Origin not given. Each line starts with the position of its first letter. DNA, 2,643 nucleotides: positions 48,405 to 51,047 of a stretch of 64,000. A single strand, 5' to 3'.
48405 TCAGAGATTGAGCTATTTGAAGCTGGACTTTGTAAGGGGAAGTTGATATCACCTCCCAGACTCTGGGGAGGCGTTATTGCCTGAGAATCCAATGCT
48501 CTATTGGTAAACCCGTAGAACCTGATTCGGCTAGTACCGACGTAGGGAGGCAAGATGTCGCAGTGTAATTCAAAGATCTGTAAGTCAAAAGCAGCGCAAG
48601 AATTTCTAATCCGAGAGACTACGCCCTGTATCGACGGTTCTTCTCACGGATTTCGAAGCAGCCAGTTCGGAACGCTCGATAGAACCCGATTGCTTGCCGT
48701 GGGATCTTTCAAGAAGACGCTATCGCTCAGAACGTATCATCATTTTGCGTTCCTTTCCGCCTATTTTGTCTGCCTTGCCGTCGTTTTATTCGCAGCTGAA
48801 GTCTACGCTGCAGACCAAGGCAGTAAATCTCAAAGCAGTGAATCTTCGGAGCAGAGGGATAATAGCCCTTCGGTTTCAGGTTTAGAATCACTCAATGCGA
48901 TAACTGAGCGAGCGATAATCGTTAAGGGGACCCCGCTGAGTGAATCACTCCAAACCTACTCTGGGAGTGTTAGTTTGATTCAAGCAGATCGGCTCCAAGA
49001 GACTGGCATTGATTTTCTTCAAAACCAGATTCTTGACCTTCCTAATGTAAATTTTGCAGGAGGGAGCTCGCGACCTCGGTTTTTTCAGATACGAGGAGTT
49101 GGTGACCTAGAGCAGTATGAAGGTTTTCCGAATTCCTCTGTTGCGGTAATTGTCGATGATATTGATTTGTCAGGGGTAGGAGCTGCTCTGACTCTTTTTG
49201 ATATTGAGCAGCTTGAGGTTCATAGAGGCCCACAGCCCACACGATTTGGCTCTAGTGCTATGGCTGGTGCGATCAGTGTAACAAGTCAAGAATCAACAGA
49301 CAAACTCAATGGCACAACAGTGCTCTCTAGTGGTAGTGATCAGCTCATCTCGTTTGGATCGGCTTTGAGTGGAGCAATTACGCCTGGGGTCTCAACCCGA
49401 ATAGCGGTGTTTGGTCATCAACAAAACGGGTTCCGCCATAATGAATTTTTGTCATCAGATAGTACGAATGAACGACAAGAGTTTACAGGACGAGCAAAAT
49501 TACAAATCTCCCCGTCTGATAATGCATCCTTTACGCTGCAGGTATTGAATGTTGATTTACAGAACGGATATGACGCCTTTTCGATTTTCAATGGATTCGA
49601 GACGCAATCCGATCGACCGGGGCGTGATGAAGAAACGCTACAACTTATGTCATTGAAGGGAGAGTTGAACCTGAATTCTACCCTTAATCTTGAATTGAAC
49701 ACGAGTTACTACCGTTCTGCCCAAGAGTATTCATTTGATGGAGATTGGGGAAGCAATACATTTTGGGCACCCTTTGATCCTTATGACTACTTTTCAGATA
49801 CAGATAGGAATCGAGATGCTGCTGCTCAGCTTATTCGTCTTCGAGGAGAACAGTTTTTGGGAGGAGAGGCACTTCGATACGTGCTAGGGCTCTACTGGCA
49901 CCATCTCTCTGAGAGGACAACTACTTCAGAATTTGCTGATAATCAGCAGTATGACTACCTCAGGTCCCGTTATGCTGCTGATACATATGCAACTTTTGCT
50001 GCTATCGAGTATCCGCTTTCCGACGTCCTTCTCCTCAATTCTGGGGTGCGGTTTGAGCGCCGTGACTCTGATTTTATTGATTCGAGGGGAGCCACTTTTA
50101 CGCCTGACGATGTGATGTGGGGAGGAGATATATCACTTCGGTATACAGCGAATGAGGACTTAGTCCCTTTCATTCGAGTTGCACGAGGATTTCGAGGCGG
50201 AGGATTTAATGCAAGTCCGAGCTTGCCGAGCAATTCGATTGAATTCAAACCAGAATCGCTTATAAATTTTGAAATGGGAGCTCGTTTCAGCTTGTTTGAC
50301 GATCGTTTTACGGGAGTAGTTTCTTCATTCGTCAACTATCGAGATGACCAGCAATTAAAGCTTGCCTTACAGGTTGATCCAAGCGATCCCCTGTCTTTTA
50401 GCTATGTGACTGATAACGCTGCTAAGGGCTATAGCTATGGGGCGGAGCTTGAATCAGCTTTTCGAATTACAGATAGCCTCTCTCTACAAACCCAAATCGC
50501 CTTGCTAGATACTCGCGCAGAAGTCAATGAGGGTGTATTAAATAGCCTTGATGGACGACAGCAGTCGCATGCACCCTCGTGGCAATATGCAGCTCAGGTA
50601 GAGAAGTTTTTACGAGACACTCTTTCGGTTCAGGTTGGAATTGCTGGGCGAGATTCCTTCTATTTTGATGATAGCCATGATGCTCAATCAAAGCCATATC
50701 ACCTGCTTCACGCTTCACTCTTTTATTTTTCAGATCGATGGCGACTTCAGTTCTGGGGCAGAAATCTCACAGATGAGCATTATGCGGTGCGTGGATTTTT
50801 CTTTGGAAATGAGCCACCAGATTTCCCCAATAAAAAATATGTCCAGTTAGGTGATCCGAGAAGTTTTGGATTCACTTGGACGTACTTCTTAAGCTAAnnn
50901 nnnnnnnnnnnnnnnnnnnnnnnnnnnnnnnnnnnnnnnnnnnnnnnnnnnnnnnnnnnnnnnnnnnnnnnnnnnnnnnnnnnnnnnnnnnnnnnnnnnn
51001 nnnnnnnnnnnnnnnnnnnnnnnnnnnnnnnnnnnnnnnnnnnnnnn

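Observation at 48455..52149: TPP riboswitch controlling a TonB-dependent receptor / PnuC-family transporter / thiamine pyrophosphokinase salvage operon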

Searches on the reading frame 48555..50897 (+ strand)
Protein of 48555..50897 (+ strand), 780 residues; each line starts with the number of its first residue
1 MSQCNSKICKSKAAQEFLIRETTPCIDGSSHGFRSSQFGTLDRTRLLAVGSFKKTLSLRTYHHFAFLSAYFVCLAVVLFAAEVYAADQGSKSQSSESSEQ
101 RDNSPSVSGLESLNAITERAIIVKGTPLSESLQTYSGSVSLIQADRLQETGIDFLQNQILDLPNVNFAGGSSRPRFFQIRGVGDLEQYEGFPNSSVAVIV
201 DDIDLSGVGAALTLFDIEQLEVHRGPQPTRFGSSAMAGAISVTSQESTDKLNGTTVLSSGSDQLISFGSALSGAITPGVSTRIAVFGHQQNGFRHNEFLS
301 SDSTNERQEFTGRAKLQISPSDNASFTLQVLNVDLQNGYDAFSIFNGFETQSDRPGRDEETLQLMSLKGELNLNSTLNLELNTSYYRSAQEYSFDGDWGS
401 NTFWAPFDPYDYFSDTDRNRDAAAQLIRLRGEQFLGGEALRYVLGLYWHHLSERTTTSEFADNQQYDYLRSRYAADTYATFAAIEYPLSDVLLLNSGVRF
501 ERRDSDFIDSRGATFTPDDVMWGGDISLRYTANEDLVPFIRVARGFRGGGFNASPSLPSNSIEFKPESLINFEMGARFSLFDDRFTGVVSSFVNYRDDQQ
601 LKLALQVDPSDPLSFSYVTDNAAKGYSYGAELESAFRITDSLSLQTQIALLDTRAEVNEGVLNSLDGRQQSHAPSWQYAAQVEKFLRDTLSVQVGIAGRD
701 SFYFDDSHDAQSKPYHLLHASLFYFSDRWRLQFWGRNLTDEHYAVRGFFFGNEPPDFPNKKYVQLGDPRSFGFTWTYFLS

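Call 4: search_protein_families(library=pfam, proteins=[window:48555-50897:+], max_evalue=0.01)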
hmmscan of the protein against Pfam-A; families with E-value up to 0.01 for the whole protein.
window:48555-50897:+ (780 aa): 2 families
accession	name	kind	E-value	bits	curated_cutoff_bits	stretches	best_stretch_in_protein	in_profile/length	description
PF00593.30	TonB_dep_Rec_b-barrel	-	3.5e-28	100.1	27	1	330-738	38-436/436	TonB dependent receptor-like, beta-barrel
PF07715.20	Plug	-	1.3e-12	48.5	23.9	1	133-239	3-107/107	TonB-dependent Receptor Plug Domain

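Call 5: search_protein_families(library=ncbifam, proteins=[window:48555-50897:+], max_evalue=0.01)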
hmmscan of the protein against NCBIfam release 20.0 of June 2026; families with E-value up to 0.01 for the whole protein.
window:48555-50897:+ (780 aa): 15 families
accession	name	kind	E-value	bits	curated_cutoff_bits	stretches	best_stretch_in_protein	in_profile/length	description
TIGR01785.1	TonB-hemin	subfamily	3.5e-19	68.7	316.85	1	121-744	4-655/677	TonB-dependent heme/hemoglobin receptor family protein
TIGR01786.1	TonB-hemlactrns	subfamily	3e-10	39.1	323.75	1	137-743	23-686/719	TonB-dependent hemoglobin/transferrin/lactoferrin family receptor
NF053590.1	TonB_dep_TOL0244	equivalog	3.2e-10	39.2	645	2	551-743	399-580/604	TOL_0244 family TonB-dependent receptor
TIGR04056.1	OMP_RagA_SusC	subfamily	3.4e-09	35.6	368.25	1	560-657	651-744/981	SusC/RagA family TonB-linked outer membrane protein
NF010011.0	PRK13484.1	equivalog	2.5e-07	29.4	1197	1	119-330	31-247/682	IreA family TonB-dependent siderophore receptor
TIGR01779.1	TonB-B12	equivalog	6.8e-07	28.2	599.7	1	194-353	97-266/614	TonB-dependent vitamin B12 receptor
NF007349.0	PRK09840.1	equivalog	1.3e-06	26.7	686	1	189-291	121-221/760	catecholate siderophore receptor Fiu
NF010038.0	PRK13513.1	equivalog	3.2e-06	26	942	1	115-330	32-252/659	ligand-gated channel protein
NF038079.1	TonB_sider_MxcH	equivalog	2e-05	22.9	925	1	118-261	115-255/792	TonB-dependent siderophore myxochelin receptor MxcH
NF007478.2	PRK10064.1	equivalog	2.6e-05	22.7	745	1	118-258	30-171/663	catecholate siderophore receptor CirA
NF010010.0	PRK13483.1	equivalog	2.7e-05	22.3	927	1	118-255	33-173/660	ligand-gated channel protein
NF010051.0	PRK13528.1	subfamily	5e-05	21.7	583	1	120-255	36-182/727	FepA family TonB-dependent siderophore receptor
NF010651.0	PRK14050.1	equivalog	8.9e-05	20.8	884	0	498-744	472-705/730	TonB-dependent siderophore receptor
NF010012.0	PRK13486.1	equivalog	9.2e-05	21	924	1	119-253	26-166/696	TonB-dependent receptor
NF010048.1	PRK13524.1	subfamily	0.00025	19.7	493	1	202-255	133-186/744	FepA family TonB-dependent siderophore receptor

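Call 13: find_homologous_proteins(query=window:48555-50894:+, max_evalue=1e-10)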
Query window:48555-50894:+ (780 aa): 187 proteins with E <= 1e-10 among 8000 candidates; the best 120 are listed.
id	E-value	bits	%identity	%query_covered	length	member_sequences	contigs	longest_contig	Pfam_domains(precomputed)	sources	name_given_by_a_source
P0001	0.0e+0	1727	98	100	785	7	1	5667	PF07715.21,PF00593.31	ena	-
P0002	0.0e+0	1173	74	87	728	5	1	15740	PF07715.21,PF14905.13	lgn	-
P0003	5.1e-253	860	58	84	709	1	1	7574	PF07715.21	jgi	jgi:outer membrane receptor protein involved in Fe transport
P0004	1.1e-249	849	58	85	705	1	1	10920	PF07715.21,PF00593.31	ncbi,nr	ncbi:TonB-dependent receptor [bacterium]|nr:TonB-dependent receptor [bacterium]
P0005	1.5e-225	769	59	74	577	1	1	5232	PF00593.31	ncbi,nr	ncbi:MAG: TonB-dependent receptor, partial [Bdellovibrionales bacterium]|nr:TonB-dependent receptor 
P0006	4.3e-220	751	51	86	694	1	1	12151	PF07715.21,PF00593.31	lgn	-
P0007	9.5e-219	747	55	81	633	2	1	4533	PF07715.21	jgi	jgi:outer membrane receptor protein involved in Fe transport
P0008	1.1e-213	730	52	84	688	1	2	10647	PF07715.21,PF00593.31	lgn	-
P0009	1.0e-203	697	48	92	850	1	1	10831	PF07715.21,PF00593.31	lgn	-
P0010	4.0e-196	672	49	85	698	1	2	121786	PF07715.21,PF00593.31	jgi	jgi:iron complex outermembrane recepter protein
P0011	7.5e-186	638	46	86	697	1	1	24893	PF07715.21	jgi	jgi:iron complex outermembrane recepter protein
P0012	1.4e-183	630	45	86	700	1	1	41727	PF07715.21,PF00593.31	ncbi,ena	-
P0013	8.0e-183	628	46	86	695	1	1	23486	PF07715.21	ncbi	-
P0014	4.5e-181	622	46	84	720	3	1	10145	PF07715.21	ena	-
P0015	5.0e-180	619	44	92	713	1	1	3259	PF07715.21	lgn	-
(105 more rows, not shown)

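Call 17: find_encoding_contigs(protein=P0001, flank=6000, max_places=3)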
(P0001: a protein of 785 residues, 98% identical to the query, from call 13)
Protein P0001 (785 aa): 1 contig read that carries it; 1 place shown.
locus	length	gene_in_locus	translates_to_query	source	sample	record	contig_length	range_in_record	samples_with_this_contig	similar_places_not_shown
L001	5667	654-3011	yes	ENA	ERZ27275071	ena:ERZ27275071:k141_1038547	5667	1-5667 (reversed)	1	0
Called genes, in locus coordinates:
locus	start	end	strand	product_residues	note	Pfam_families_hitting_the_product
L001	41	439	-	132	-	PF01022:HTH_5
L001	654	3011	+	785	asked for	PF07715:Plug, PF00593:TonB_dep_Rec_b-barrel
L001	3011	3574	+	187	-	PF04973:NMN_transporter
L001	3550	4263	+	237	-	PF04263:TPK_catalytic, PF04265:TPK_B1_binding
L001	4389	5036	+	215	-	-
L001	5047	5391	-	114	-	PF08761:dUTPase_2 (weak), PF03819:MazG, PF12643:MazG-like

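Call 18: find_encoding_contigs(protein=P0002, flank=6000, max_places=3)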
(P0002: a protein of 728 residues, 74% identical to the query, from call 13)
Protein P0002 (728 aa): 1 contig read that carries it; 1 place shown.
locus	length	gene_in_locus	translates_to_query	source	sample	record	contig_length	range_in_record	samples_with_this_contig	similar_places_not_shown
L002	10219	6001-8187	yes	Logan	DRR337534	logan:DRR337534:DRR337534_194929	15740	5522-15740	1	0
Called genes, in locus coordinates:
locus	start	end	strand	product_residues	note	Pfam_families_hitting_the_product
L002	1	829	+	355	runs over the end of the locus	PF04321:RmlD_sub_bind, PF05368:NmrA, PF01073:3Beta_HSD, PF01370:Epimerase, PF02719:Polysacc_synt_2 (faint), PF13460:NAD_binding_10 (weak), PF16363:GDP_Man_Dehyd, PF07993:NAD_binding_4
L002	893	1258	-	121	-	PF07963:N_methyl (weak)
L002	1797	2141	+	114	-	PF02627:CMD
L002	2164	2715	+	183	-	PF00581:Rhodanese, PF11127:YgaP-like_TM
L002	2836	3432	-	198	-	PF00484:Pro_CA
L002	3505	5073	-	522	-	PF00916:Sulfate_transp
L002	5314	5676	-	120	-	PF01022:HTH_5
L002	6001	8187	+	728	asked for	PF07715:Plug, PF14905:OMP_b-brl_3 (faint)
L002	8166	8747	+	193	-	PF04973:NMN_transporter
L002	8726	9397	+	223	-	PF04263:TPK_catalytic, PF04265:TPK_B1_binding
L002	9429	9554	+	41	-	-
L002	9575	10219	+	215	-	?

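Call 22: find_related_loci(query=A2, collection=genome_contigs, flank=4000)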
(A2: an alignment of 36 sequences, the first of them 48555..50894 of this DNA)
Query A2 (780 aa) in genome_contigs; peptide patterns used: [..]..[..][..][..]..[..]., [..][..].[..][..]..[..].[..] (x = any residue, [..] = any of these).
600 stretches matched a pattern (row limit reached: there are more); 533 encode a relative of the query (tblastn E <= 1e-3); the best 80 are kept; 80 distinct loci.
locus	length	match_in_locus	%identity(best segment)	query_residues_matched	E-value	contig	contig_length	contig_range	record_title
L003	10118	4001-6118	42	53-777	2e-178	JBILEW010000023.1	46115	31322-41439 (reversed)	MAG: Bdellovibrionota bacterium isolate ME2016-07-29_3300044622_group7_bin183 Rohwer_bin1189_scaffold_259_c1, whole geno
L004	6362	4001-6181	41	46-779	1e-170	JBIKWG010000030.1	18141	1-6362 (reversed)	MAG: Bdellovibrionota bacterium isolate ME2015-09-01_3300035663_group6_bin97 Rohwer_bin1187_scaffold_1827_c1, whole geno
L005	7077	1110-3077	41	121-777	5e-158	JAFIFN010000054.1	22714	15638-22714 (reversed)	MAG: Gammaproteobacteria bacterium isolate Super_Day8_Bin.28 NODE_848_length_22714_cov_7.268944, whole genome shotgun se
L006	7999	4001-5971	39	121-774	7e-145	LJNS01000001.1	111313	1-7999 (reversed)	MAG: Gammaproteobacteria bacterium SG8_30 WOR_8-12_35, whole genome shotgun sequence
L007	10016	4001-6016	40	114-774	2e-144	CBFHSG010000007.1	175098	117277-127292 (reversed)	MAG: Woeseiaceae bacterium isolate AGTU_64_bin_15_strict genome assembly, contig: AGTU_64_bin_15_strict_c7, whole genome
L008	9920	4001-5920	38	138-772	7e-142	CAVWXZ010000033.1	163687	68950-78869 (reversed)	MAG: uncultured Gammaproteobacteria bacterium isolate MFD03551.bin.2.133 genome assembly, contig: contig_98556, whole ge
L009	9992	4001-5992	38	115-777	2e-141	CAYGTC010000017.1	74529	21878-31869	MAG TPA_asm: uncultured Alcanivoracaceae bacterium isolate ERP117304_co3_190 genome assembly, contig: NODE_511_length_74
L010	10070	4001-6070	38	71-774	2e-141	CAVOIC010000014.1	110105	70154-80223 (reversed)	MAG: uncultured Gammaproteobacteria bacterium isolate MFD10007.bin.2.125 genome assembly, contig: contig_90074, whole ge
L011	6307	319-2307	38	112-774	3e-141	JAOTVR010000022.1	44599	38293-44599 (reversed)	MAG: Gammaproteobacteria bacterium isolate 13_May_SF_Bin53 13_May_SF_Bin53_scaffold_442_c1, whole genome shotgun sequenc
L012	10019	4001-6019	39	131-777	1e-140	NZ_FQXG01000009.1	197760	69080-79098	Ferrimonas marina strain DSM 16917, whole genome shotgun sequence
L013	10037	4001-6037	38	111-777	9e-140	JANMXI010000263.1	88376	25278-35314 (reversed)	MAG: Pseudomonadota bacterium isolate OTE_88_metabat_125 OTE_88_k141_2730555, whole genome shotgun sequence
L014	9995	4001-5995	39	121-774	6e-139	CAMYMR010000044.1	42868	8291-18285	MAG: uncultured Woeseiaceae bacterium isolate ES_Gamma_084 genome assembly, contig: scaffold_1811, whole genome shotgun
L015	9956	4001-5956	39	121-774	1e-138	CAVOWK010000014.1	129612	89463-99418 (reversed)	MAG: uncultured Gammaproteobacteria bacterium isolate MFD00032.bin.2.146 genome assembly, contig: contig_36587, whole ge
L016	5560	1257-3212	39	121-774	2e-139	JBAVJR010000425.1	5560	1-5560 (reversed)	MAG: Steroidobacteraceae bacterium isolate MFD04396_ilm_asm_bin7 k127_184776, whole genome shotgun sequence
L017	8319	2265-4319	38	106-774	8e-137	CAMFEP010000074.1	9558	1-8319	MAG: Kiritimatiellales bacterium isolate AH-24oct19-233 genome assembly, contig: AH-24oct19-C17273, whole genome shotgun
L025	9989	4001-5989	38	121-777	3e-133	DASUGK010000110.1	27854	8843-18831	MAG TPA_asm: Steroidobacteraceae bacterium isolate SMAG_U1403 k141_1030463, whole genome shotgun sequence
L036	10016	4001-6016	36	119-774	4e-130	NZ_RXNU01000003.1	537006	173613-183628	Shewanella canadensis strain HAW-EB2 NODE_3_length_537006_cov_41.4631, whole genome shotgun sequence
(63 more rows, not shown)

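Call 37: search_protein_families(library=pfam, proteins=[L036:6087-6392:+, L036:7296-8321:+, L007:6048-6296:+, L007:6762-7682:+, L025:6012-6254:+, L012:6041-6301:+, L012:6916-7734:+, L003:7139-7612:+, L017:4996-5967:+, L007:7798-8598:+], max_evalue=0.01)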
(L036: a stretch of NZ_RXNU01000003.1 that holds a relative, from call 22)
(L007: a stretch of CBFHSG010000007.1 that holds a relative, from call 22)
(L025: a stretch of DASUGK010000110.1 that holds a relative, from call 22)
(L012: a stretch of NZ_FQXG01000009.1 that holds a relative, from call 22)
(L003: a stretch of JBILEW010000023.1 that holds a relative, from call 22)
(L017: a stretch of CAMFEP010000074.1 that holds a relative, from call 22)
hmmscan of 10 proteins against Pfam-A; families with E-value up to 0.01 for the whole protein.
L036:6087-6392:+ (101 aa): 1 family
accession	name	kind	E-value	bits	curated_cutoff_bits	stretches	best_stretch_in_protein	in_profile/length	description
PF07615.16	Ykof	-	0.00085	20.2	21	1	20-79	4-63/81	YKOF-related Family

L036:7296-8321:+ (341 aa): 3 families
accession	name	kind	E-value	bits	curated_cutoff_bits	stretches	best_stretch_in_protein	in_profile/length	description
PF01636.29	APH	-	1.4e-21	77.8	23.2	1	31-275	1-234/239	Phosphotransferase enzyme family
PF01633.27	Choline_kinase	-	3.9e-15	56.4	29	1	32-258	1-209/300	Choline/ethanolamine kinase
PF19974.5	TCAD9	-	0.00043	20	40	1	210-250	294-335/429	Ternary complex associated domain 9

L007:6048-6296:+ (82 aa): 2 families
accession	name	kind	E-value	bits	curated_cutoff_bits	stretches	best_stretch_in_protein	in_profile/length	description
PF01910.22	Thiamine_BP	-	3.7e-06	27.3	24.9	1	5-75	1-74/92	Thiamine-binding protein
PF07615.16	Ykof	-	7.1e-05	23.7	21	1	4-56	3-55/81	YKOF-related Family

L007:6762-7682:+ (306 aa): 2 families
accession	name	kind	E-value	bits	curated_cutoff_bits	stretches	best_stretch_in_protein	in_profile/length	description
PF01636.29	APH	-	1.1e-18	68.3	23.2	1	71-275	2-234/239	Phosphotransferase enzyme family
PF01633.27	Choline_kinase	-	9.5e-10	38.7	29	1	212-250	161-202/300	Choline/ethanolamine kinase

L025:6012-6254:+ (80 aa): 1 family
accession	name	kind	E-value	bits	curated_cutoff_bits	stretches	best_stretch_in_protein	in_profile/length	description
PF07615.16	Ykof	-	6e-06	27.1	21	1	4-56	3-55/81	YKOF-related Family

L012:6041-6301:+ (86 aa): 2 families
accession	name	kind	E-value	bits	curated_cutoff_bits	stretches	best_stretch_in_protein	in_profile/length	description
PF07615.16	Ykof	-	7.6e-05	23.6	21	1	5-63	4-62/81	YKOF-related Family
PF01910.22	Thiamine_BP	-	0.0045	17.3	24.9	1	5-65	1-63/92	Thiamine-binding protein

L012:6916-7734:+ (272 aa): 2 families
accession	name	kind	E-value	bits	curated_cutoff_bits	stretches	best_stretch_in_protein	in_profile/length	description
PF01636.29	APH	-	2.2e-19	70.6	23.2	1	22-231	2-238/239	Phosphotransferase enzyme family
PF01633.27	Choline_kinase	-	7e-08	32.6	29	1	161-197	163-200/300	Choline/ethanolamine kinase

L003:7139-7612:+ (157 aa): 0 families

L017:4996-5967:+ (323 aa): 0 families

L007:7798-8598:+ (266 aa): 5 families
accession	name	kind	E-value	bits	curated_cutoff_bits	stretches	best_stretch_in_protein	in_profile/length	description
PF07885.22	Ion_trans_2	-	2.1e-16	60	22.5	1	154-227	3-74/79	Ion channel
PF00520.37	Ion_trans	-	8.4e-14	51.8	25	1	44-228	13-234/241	Ion transport protein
PF13248.11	Zn_ribbon_3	-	0.0056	16.6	27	1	234-257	3-25/26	zinc-ribbon domain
PF23455.1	DUF7129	-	0.0088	16.2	30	0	228-259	6-38/45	Domain of unknown function (DUF7129)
PF07947.19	YhhN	-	0.0099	16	25.6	1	28-100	48-118/182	YhhN family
